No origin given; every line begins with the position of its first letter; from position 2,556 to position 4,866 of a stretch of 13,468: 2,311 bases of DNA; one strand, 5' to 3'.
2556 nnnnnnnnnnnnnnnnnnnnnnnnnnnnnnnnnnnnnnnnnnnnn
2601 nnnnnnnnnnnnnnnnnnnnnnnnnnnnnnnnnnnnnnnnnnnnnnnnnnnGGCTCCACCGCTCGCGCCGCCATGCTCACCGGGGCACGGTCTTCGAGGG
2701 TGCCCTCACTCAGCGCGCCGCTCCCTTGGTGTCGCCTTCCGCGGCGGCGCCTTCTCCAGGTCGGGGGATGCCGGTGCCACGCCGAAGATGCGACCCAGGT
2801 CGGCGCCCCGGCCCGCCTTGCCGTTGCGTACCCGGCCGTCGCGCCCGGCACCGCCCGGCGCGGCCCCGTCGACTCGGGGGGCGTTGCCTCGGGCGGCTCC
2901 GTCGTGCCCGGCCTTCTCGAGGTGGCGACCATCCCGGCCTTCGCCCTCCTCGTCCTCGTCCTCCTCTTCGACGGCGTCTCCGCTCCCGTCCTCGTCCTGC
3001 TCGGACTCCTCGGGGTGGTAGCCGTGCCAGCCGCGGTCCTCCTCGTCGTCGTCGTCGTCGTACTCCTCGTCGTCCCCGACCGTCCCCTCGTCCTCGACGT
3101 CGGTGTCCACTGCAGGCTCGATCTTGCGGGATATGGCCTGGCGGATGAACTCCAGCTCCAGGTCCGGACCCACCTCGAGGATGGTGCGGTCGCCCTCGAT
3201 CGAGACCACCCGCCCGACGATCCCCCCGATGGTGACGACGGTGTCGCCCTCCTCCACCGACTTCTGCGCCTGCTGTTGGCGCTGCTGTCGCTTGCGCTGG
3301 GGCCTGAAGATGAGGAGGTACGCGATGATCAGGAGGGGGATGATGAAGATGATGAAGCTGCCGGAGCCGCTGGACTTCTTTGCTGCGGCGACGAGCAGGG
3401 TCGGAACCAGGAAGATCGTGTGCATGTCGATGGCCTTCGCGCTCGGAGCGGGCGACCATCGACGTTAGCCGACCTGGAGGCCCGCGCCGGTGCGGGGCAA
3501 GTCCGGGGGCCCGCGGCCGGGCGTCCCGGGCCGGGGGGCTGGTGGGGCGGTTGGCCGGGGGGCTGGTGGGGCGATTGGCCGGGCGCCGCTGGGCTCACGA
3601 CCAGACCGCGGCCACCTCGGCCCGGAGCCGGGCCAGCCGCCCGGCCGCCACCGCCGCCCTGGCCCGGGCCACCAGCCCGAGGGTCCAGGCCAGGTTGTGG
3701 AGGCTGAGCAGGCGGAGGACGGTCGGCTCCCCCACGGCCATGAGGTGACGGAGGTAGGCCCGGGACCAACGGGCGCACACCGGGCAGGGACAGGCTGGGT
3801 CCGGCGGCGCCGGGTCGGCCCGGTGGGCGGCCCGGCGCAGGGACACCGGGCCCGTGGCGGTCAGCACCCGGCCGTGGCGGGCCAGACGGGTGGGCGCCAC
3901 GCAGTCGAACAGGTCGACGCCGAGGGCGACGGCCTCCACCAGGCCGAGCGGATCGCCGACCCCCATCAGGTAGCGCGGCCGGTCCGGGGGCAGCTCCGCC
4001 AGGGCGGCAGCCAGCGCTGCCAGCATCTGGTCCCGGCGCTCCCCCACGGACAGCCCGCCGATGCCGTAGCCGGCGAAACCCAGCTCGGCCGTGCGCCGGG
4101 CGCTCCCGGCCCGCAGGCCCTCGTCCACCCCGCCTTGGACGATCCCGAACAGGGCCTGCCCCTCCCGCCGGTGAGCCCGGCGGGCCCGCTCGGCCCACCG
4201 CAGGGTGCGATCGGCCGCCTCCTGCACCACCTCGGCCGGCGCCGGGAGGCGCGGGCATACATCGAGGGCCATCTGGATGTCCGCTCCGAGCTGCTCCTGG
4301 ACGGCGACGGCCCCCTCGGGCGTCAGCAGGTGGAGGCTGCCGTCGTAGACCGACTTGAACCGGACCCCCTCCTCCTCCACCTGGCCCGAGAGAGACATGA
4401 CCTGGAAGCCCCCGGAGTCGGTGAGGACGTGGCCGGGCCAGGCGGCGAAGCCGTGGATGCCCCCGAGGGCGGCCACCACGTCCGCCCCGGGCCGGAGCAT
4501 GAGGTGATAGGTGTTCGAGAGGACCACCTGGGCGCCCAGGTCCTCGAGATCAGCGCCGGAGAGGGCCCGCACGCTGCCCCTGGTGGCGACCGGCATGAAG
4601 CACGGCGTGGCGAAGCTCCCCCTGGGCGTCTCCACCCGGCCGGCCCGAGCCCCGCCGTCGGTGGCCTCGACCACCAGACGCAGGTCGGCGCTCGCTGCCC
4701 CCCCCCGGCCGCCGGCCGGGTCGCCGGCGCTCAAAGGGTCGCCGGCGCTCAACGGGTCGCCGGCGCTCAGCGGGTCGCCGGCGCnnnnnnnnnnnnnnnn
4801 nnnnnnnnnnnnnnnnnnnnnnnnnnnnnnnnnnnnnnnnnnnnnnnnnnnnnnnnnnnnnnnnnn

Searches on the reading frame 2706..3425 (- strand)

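Call 61: search_protein_families(library=pfam, proteins=[window:2706-3425:-], max_evalue=0.001)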
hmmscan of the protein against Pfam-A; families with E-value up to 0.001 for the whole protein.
window:2706-3425:- (239 aa): 1 family
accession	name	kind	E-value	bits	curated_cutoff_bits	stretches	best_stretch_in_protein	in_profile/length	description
PF02699.20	YajC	-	3.4e-22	78.6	28.2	1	25-99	3-77/78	Preprotein translocase subunit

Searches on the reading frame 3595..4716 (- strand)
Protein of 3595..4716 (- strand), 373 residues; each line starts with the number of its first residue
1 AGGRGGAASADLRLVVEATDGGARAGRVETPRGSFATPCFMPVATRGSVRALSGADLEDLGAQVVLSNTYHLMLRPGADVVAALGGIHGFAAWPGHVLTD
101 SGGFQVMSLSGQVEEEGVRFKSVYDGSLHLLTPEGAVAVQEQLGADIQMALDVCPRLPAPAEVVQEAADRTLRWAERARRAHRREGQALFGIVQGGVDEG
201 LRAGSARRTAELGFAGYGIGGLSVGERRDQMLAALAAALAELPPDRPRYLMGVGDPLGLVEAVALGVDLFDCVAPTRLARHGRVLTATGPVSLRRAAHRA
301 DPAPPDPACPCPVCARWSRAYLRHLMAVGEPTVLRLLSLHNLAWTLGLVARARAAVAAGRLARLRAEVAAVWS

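Call 61: search_protein_families(library=pfam, proteins=[window:3595-4716:-], max_evalue=0.001)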
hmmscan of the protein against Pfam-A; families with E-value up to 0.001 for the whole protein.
window:3595-4716:- (373 aa): 1 family
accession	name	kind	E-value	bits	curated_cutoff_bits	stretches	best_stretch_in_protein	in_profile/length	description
PF01702.25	TGT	-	4.1e-135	450.9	26.3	1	22-370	2-353/357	Queuine tRNA-ribosyltransferase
